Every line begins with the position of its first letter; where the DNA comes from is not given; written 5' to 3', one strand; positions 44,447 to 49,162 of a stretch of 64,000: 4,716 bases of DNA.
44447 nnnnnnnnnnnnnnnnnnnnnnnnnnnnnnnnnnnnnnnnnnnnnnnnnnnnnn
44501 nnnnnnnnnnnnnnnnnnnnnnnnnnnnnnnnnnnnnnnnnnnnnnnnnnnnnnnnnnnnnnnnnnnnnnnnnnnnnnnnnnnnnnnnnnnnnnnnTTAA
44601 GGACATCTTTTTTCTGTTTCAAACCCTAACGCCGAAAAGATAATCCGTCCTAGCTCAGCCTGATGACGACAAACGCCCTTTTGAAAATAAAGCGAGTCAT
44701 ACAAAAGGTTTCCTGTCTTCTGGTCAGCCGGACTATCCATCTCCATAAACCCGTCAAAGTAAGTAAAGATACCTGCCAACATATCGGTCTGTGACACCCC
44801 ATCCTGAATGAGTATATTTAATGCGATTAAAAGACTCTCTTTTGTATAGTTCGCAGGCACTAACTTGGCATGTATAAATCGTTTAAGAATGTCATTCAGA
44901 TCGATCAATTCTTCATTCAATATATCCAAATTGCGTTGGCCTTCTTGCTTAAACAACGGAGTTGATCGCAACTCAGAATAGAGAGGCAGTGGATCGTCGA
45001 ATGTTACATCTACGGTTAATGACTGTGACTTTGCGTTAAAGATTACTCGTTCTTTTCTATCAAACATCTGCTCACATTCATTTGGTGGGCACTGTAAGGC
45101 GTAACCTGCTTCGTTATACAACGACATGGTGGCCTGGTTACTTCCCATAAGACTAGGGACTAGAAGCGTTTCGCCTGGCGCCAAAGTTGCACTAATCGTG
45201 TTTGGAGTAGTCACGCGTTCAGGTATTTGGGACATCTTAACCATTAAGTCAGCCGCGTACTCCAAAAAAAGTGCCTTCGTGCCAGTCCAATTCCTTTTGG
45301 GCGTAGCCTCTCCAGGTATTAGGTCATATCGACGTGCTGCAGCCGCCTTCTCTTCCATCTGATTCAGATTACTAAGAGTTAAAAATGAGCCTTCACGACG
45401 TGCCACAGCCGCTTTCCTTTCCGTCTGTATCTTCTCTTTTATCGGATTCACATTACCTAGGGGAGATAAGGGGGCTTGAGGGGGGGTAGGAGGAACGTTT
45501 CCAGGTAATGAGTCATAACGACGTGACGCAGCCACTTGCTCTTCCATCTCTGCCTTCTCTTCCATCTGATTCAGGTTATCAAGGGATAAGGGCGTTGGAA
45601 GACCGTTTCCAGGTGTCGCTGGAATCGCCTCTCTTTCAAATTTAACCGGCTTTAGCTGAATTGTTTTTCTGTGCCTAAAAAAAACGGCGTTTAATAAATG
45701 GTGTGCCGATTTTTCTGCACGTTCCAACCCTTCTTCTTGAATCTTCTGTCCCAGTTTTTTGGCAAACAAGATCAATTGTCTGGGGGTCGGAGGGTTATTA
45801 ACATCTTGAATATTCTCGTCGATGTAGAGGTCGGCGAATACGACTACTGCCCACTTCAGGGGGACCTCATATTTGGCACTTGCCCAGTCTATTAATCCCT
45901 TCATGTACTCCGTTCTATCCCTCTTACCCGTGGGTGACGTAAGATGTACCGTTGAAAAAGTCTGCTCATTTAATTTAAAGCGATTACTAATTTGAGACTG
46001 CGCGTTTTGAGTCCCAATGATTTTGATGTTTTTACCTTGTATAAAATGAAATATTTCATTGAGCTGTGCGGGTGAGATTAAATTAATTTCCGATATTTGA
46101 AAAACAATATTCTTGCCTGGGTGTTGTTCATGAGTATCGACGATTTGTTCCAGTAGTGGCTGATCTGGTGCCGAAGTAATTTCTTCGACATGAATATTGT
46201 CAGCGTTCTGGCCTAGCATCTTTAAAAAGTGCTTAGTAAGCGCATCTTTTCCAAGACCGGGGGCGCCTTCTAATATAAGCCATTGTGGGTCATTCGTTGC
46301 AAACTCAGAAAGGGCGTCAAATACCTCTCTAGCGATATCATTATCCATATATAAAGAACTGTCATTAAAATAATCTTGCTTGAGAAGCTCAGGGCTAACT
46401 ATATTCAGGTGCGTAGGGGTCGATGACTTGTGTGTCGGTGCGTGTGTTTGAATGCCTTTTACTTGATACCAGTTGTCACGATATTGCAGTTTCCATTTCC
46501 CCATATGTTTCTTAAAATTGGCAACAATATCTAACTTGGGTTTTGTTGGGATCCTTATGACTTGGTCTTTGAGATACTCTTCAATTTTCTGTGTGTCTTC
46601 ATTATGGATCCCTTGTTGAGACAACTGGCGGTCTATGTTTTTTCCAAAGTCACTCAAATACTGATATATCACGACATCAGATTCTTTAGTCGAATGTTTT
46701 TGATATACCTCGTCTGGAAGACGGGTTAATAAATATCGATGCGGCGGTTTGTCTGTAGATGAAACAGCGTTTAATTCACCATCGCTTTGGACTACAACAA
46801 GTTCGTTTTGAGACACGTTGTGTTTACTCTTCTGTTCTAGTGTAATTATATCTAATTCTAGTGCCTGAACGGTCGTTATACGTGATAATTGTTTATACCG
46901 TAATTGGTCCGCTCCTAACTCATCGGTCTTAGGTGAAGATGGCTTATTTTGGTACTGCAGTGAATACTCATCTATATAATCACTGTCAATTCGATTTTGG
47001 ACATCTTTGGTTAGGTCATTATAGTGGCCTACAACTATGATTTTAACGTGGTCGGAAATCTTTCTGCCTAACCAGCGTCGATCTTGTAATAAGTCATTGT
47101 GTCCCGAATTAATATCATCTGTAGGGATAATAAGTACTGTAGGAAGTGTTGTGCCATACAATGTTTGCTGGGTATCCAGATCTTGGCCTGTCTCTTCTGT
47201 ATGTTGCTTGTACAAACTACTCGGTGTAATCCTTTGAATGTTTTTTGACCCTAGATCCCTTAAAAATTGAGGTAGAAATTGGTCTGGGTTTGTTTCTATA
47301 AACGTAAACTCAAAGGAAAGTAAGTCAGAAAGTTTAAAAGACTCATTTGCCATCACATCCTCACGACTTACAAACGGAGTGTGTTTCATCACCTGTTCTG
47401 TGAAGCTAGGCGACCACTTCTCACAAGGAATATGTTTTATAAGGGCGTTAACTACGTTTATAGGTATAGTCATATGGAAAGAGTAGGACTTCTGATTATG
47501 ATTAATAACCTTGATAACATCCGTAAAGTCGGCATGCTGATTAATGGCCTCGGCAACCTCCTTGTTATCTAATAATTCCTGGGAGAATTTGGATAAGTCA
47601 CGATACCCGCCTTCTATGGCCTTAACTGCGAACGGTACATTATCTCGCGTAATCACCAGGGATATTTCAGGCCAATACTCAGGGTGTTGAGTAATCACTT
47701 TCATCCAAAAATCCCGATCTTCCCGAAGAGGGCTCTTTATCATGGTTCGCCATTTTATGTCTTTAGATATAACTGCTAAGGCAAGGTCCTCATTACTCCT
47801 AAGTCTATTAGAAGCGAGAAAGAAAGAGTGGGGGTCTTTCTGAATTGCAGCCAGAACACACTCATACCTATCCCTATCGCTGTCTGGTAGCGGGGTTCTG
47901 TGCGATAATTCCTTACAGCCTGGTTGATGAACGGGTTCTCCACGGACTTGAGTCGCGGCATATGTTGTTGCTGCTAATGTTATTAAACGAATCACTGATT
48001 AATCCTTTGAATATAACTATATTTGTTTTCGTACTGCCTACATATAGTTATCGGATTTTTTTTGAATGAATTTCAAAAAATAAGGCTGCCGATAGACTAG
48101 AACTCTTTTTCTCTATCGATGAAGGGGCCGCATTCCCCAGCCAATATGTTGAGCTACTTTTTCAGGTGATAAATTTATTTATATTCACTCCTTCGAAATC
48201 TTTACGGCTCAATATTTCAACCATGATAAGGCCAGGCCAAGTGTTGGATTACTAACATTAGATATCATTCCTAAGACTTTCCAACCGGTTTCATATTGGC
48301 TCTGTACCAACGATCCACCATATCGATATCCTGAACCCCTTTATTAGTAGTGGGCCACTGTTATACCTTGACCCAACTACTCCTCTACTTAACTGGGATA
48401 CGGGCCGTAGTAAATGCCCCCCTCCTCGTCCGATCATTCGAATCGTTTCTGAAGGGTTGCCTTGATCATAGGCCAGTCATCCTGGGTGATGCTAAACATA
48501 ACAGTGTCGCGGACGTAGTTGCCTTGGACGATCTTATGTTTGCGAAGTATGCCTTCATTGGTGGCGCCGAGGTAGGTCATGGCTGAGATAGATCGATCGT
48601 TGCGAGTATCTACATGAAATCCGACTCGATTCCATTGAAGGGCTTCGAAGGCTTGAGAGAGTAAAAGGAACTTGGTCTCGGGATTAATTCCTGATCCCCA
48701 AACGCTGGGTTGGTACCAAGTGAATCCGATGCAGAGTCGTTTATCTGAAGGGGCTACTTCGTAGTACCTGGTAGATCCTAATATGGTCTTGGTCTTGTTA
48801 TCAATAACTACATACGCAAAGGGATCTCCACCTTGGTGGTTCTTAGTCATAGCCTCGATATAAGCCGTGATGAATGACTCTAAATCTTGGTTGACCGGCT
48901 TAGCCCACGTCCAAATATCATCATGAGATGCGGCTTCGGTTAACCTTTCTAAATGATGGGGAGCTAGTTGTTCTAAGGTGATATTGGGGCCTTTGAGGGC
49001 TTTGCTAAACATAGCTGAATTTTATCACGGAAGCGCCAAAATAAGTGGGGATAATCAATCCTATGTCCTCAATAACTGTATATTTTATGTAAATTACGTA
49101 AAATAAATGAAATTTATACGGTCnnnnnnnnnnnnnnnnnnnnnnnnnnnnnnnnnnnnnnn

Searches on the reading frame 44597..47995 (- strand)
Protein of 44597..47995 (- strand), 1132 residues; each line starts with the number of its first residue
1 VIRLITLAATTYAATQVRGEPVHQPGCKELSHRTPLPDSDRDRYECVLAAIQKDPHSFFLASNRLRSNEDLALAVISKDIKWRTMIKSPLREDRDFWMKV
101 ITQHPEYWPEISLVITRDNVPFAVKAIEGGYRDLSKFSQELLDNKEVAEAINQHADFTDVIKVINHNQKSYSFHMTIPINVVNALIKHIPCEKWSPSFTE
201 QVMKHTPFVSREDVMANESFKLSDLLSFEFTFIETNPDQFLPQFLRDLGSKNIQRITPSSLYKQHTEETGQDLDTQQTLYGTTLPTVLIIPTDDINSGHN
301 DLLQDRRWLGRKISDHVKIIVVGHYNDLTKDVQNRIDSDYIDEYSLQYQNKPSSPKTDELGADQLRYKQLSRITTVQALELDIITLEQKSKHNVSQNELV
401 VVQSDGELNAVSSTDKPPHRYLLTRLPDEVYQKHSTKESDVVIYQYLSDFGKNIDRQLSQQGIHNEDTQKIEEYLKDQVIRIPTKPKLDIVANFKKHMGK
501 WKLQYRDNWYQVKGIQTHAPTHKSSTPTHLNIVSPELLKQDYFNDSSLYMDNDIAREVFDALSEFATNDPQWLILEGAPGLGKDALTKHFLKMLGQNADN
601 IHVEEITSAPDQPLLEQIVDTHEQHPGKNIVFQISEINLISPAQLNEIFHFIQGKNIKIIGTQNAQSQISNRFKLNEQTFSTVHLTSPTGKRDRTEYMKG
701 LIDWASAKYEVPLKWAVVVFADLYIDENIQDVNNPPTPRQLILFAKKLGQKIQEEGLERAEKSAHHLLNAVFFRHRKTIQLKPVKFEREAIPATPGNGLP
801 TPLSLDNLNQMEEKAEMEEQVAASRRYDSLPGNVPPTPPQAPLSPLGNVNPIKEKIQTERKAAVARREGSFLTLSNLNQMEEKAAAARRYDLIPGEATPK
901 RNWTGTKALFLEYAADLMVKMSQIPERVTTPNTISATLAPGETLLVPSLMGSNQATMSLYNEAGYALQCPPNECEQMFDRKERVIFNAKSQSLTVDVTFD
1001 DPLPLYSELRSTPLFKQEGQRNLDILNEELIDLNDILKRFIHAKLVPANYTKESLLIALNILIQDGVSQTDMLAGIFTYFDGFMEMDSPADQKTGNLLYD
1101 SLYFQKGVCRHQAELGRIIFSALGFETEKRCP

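Call 30: search_protein_families(library=pfam, proteins=[window:44597-47995:-], max_evalue=0.00001)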
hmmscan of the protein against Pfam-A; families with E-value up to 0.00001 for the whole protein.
window:44597-47995:- (1132 aa): 1 family
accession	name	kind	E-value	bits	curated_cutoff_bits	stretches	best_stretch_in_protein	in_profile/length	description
PF13475.11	DUF4116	-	3.3e-09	36.6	24.9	0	45-79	3-37/49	Domain of unknown function (DUF4116)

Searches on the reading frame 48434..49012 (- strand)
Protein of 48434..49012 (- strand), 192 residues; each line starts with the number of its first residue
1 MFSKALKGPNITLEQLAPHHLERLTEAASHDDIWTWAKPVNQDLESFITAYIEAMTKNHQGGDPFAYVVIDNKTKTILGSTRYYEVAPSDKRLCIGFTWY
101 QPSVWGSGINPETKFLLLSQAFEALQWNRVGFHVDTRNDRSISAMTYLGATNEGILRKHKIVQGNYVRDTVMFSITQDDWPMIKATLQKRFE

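Call 30: search_protein_families(library=pfam, proteins=[window:48434-49012:-], max_evalue=0.00001)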
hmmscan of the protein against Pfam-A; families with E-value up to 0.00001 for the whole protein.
window:48434-49012:- (192 aa): 1 family
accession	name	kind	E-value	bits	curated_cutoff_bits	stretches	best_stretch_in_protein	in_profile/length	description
PF13302.13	Acetyltransf_3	-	1.5e-18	68.2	25.4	1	11-150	2-137/138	Acetyltransferase (GNAT) domain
